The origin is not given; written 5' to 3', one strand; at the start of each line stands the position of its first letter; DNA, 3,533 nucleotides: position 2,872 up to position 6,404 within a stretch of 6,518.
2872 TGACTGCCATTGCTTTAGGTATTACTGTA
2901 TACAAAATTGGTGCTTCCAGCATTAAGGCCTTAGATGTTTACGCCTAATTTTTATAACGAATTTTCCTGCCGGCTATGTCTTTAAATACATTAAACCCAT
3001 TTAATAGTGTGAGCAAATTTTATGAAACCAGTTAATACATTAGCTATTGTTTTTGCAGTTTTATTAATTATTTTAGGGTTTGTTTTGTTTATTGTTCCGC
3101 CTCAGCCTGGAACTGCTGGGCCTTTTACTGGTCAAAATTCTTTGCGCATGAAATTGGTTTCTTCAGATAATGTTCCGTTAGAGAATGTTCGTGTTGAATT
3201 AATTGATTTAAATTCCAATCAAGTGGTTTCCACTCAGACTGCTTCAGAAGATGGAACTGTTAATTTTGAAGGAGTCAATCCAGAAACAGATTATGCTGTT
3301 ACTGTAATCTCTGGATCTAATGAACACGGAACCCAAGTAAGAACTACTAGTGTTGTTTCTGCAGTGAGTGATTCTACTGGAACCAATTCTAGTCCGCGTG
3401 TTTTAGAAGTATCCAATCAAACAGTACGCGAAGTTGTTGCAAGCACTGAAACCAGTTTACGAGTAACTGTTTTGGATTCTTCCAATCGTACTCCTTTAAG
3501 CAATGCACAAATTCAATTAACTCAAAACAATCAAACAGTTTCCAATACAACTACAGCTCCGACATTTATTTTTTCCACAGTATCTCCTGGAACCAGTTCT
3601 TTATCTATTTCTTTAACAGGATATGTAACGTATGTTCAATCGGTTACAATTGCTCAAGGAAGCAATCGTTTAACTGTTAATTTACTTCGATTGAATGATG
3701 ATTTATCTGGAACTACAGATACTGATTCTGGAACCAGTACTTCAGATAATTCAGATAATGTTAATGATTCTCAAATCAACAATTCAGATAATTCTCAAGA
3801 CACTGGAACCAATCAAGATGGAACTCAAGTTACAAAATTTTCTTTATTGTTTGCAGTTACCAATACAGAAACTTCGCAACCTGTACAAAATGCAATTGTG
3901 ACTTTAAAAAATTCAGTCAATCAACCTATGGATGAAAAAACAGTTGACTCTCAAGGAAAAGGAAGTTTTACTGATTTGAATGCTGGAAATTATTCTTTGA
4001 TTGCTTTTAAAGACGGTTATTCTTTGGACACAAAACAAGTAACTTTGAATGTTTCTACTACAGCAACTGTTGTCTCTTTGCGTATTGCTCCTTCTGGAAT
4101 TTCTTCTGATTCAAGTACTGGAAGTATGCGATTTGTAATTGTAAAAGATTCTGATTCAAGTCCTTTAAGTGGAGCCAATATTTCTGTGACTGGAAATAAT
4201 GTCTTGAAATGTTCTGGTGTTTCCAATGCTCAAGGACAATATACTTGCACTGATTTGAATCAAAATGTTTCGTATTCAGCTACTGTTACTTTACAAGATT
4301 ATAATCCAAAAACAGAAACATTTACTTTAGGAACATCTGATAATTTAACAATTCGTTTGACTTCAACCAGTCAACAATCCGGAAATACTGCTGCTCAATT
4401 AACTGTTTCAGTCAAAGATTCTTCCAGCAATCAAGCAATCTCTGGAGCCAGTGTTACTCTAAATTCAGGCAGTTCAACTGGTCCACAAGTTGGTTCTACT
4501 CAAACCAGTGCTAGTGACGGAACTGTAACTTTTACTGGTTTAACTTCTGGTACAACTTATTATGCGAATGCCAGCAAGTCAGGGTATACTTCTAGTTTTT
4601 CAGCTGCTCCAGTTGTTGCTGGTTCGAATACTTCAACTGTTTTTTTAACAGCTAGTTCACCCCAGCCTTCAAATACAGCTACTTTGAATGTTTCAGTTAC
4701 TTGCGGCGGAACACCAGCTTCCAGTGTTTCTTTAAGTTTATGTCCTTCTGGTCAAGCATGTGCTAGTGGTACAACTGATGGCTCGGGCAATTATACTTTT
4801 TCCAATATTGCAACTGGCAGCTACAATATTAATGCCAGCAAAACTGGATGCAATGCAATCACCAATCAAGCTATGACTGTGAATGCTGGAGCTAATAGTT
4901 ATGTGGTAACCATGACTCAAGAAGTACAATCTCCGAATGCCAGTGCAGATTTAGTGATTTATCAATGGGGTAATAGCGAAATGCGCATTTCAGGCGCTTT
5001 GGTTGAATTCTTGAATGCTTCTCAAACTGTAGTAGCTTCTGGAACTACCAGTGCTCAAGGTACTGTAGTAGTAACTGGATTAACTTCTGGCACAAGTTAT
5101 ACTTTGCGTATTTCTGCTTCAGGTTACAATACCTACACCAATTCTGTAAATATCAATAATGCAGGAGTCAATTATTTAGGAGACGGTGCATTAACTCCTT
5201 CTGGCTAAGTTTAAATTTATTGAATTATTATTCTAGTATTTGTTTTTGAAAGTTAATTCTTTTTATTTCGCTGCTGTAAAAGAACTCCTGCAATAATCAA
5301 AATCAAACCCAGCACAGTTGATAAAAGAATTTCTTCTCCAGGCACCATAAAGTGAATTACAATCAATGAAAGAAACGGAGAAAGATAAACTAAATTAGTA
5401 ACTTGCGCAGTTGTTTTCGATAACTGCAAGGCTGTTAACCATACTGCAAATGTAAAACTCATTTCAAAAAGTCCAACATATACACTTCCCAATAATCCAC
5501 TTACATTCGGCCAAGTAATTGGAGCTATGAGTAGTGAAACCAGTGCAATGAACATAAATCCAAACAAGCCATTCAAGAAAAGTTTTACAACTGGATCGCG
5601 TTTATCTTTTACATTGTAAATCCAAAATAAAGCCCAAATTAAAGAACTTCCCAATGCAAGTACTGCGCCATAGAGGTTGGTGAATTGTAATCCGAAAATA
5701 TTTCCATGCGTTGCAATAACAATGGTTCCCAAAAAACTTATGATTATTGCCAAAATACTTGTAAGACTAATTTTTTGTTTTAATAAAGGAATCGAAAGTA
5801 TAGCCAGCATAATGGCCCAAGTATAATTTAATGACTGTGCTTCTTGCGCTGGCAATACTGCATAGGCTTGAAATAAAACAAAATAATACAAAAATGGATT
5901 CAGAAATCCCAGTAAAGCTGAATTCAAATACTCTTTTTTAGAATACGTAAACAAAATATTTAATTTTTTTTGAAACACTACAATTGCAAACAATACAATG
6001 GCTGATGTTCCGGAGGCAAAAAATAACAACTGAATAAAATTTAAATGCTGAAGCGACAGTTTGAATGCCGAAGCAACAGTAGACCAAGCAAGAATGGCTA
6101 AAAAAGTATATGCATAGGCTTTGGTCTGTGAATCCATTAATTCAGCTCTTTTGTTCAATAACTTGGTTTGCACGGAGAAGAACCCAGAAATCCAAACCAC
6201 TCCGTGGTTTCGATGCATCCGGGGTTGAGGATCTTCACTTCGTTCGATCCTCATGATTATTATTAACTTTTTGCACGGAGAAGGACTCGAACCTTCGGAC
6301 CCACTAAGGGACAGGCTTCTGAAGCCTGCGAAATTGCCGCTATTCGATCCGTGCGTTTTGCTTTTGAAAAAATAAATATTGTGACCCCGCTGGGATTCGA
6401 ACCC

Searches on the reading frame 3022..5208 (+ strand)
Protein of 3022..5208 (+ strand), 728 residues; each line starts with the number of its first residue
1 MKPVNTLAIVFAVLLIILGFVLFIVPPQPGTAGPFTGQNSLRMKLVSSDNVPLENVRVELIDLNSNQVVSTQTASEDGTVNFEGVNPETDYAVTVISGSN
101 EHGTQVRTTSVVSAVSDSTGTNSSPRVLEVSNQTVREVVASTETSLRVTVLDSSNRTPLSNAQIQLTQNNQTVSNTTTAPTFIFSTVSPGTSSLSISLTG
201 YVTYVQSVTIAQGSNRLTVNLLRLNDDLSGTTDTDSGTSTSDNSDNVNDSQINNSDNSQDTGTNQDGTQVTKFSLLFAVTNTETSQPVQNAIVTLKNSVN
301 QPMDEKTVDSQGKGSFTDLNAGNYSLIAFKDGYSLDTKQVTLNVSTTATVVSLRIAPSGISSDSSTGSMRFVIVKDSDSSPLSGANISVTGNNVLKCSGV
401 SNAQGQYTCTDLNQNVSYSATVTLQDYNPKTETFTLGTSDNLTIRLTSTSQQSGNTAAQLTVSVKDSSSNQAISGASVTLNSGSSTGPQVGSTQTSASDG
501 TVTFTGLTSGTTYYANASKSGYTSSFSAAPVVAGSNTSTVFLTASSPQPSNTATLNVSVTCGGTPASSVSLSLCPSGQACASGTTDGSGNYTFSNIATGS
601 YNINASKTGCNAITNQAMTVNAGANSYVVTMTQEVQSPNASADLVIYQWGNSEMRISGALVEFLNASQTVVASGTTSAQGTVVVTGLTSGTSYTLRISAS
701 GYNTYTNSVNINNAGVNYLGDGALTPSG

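Call 10: search_protein_families(library=pfam, proteins=[window:3022-5208:+], max_evalue=0.01)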
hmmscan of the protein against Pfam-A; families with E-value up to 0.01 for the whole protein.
window:3022-5208:+ (728 aa): 15 families
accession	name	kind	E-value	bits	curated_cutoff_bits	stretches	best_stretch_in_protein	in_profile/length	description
PF13620.12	CarboxypepD_reg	-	8.3e-54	180.3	32.3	7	279-350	6-77/82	Carboxypeptidase regulatory-like domain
PF17802.7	SpaA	-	2.7e-29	101.6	23.1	3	280-351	8-83/91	Prealbumin-like fold domain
PF13715.12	CarbopepD_reg_2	-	4.3e-20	72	32.2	2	149-220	4-73/88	CarboxypepD_reg-like domain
PF17210.9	SdrD_B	-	1.3e-18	67.7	29.7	3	567-636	25-95/112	SdrD B-like domain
PF11974.14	bMG3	-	1.5e-15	57.5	34.9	1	48-88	23-62/103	Bacterial alpha-2-macroglobulin MG3 domain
PF00041.27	fn3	-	1.7e-07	31.8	25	1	643-699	14-68/84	Fibronectin type III domain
PF24025.1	Ig_DR_A0283-like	-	2.3e-07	31.5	27.1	0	275-327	9-61/102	DR_A0283-like, Ig-like domain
PF08308.17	PEGA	-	4.7e-07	30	20.8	0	185-214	30-59/71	PEGA domain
PF09430.16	EMC7_beta-sandw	-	1.7e-06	28.7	26.6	0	287-355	6-72/122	ER membrane protein complex subunit 7, beta-sandwich domain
PF23608.1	Ig_ILCR1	-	3.1e-06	27.7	27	0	64-98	53-86/114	ILCR1 Ig-like domain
PF14686.12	fn3_3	-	1.6e-05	25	24.4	2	307-349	30-72/75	Polysaccharide lyase family 4, domain II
PF10577.15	FAM171A1-2-B_N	-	1.9e-05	24.5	31.2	0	146-179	3-36/254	FAM171A1/A2/B, N-terminal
PF25059.1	FN3_DSCAM-DSCAML_C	-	3.5e-05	24.5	39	0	641-700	5-65/89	DSCAM/DSCAML C-terminal Fn3-like domain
PF23193.1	NOMO_3rd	-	0.0012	19.3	27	0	281-348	34-101/120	NOMO third transthyretin-like domain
PF11008.14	DUF2846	-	0.0064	17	34.3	0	588-632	38-80/92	Protein of unknown function (DUF2846)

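Call 12: find_encoding_contigs(protein=window:3022-5208:+, flank=10000, max_places=10)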
Protein window:3022-5208:+ (728 aa): no gene with exactly this product is on record in the collection.

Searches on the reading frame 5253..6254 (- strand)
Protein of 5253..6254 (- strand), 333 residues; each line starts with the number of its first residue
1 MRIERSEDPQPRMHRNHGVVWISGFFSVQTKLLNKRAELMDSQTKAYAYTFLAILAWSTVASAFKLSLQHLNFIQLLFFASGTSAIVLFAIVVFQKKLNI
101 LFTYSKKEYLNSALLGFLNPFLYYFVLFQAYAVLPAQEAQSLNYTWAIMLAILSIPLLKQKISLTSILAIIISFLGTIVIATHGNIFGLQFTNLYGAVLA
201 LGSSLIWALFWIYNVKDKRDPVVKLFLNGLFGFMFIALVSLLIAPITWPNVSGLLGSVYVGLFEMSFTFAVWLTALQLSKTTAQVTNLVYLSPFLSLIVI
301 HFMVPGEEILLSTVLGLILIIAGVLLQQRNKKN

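Call 10: search_protein_families(library=pfam, proteins=[window:5253-6254:-], max_evalue=0.01)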
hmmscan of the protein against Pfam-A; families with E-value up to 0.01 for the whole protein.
window:5253-6254:- (333 aa): 1 family
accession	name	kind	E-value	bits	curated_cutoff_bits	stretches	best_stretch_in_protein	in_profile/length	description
PF00892.27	EamA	-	1.3e-28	100.4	28.2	2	45-181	2-134/135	EamA-like transporter family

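Call 13: find_encoding_contigs(protein=window:5253-6254:-, flank=10000, max_places=10)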
Protein window:5253-6254:- (333 aa): no gene with exactly this product is on record in the collection.
